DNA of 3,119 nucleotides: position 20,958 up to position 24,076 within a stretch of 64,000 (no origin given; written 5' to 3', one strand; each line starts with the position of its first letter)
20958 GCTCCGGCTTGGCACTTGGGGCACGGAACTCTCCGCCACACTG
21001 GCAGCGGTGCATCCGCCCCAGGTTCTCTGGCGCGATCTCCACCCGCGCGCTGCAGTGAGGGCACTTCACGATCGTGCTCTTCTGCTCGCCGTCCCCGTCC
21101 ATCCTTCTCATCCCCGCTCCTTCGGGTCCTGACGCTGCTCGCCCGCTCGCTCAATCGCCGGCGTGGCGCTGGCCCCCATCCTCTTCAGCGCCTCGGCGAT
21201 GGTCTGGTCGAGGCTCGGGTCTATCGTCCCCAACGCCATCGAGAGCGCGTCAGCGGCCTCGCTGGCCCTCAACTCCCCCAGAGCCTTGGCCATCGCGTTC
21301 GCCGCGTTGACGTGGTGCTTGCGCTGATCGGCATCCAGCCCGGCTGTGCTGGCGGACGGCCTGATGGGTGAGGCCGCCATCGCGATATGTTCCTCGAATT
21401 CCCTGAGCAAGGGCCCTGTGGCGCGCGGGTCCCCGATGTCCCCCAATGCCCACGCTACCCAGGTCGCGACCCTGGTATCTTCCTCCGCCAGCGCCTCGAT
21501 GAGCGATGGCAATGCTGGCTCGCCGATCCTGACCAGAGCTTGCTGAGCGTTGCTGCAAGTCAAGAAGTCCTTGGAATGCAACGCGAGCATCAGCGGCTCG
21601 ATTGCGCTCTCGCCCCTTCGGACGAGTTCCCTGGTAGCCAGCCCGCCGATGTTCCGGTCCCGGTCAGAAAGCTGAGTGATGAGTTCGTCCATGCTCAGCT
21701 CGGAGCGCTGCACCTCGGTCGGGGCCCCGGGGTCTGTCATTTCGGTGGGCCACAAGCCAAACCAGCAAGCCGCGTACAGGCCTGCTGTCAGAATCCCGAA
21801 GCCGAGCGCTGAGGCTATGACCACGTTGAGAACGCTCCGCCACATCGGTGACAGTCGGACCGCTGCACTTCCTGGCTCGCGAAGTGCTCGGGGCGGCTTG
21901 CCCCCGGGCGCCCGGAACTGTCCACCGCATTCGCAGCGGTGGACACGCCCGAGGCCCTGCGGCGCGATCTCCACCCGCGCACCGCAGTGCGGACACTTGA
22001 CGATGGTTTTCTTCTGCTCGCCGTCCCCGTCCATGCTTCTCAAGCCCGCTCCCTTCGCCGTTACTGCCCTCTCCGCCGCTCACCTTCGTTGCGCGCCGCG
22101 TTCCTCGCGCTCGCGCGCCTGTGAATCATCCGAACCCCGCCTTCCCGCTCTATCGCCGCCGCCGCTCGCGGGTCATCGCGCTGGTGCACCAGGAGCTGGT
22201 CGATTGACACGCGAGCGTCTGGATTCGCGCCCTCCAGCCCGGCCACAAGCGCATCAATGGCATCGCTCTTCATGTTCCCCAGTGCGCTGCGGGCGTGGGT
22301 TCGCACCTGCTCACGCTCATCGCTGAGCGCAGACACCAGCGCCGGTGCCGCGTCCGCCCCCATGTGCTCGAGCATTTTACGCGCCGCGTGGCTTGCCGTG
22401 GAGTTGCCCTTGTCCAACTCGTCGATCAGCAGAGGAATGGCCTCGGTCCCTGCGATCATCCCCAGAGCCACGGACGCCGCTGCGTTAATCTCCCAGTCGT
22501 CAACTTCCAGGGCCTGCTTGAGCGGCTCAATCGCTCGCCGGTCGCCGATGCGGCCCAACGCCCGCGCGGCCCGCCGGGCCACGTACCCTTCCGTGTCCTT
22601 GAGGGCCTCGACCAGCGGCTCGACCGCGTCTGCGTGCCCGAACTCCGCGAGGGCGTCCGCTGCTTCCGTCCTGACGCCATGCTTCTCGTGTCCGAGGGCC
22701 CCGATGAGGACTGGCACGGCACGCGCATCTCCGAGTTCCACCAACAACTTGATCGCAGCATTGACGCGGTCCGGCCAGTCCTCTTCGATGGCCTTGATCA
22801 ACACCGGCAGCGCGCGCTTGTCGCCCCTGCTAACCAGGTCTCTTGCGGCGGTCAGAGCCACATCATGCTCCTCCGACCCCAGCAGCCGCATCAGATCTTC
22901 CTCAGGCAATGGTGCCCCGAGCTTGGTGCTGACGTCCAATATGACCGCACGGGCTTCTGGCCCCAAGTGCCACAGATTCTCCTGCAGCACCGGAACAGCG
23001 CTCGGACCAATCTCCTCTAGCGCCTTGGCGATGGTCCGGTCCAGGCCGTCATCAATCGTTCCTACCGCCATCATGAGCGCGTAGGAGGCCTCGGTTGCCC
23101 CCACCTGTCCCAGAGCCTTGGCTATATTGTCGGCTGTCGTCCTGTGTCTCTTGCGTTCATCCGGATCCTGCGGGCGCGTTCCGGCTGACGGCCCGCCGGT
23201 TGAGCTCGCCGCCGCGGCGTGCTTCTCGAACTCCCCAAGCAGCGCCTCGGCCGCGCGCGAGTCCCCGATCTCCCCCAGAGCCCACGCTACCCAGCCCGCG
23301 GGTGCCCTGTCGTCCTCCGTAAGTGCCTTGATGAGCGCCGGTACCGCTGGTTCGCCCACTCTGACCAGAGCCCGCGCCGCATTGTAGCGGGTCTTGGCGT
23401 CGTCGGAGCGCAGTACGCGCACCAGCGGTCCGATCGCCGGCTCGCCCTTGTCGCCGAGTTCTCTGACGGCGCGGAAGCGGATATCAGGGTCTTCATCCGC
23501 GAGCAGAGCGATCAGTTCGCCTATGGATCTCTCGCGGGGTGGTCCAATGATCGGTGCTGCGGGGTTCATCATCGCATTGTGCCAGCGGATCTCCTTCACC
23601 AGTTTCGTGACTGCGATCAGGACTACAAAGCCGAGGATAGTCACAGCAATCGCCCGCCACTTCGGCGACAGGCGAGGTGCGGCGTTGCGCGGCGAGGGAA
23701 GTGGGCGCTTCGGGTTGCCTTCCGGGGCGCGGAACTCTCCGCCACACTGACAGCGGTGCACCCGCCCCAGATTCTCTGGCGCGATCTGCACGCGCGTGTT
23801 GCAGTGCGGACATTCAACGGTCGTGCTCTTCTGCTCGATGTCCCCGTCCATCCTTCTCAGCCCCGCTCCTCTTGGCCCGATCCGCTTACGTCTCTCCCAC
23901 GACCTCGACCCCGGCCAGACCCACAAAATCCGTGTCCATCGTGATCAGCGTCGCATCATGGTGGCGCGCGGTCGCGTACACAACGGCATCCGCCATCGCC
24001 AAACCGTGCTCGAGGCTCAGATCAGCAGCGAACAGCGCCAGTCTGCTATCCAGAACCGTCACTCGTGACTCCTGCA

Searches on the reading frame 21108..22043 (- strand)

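Call 44: search_protein_families(library=pfam, proteins=[window:21108-22043:-], max_evalue=0.00001)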
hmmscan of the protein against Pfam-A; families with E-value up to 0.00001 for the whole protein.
window:21108-22043:- (311 aa): 2 families
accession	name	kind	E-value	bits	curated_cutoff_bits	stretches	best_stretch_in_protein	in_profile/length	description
PF13646.12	HEAT_2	-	7.5e-15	55.4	27.7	1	119-201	2-88/88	HEAT repeats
PF03130.22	HEAT_PBS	-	4.3e-08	33.3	20.9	0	194-213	3-22/27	PBS lyase HEAT-like repeat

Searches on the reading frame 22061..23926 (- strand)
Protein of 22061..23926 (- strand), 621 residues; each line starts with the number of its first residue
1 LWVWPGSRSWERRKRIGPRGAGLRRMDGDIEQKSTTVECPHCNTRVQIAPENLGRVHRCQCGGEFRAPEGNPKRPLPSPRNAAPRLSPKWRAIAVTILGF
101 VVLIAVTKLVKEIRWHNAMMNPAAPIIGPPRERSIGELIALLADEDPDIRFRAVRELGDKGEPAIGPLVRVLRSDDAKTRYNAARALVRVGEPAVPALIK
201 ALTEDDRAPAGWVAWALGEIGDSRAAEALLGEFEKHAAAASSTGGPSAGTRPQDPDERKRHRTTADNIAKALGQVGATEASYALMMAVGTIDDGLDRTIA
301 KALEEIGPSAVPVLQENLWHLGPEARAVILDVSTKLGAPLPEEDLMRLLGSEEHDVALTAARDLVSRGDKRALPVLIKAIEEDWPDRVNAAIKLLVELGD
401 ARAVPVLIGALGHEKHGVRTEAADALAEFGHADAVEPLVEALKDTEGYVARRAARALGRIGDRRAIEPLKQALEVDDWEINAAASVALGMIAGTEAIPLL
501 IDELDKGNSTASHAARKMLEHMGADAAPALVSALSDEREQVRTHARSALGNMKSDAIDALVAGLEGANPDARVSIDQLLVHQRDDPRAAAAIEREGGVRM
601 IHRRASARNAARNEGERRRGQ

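Call 44: search_protein_families(library=pfam, proteins=[window:22061-23926:-], max_evalue=0.00001)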
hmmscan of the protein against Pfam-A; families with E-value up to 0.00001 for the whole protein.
window:22061-23926:- (621 aa): 5 families
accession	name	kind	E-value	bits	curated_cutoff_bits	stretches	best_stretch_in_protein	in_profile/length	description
PF13646.12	HEAT_2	-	3.8e-54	181.4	27.7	5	435-519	1-87/88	HEAT repeats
PF03130.22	HEAT_PBS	-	4.3e-38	125.9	20.9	1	449-474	1-26/27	PBS lyase HEAT-like repeat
PF00514.29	Arm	-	3.7e-17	62.1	20.6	0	164-187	13-36/41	Armadillo/beta-catenin-like repeat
PF02985.28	HEAT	-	1.8e-14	52.9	23.5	0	167-191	4-28/31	HEAT repeat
PF13513.12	HEAT_EZ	-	1.2e-13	51.6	27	0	164-189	29-54/55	HEAT-like repeat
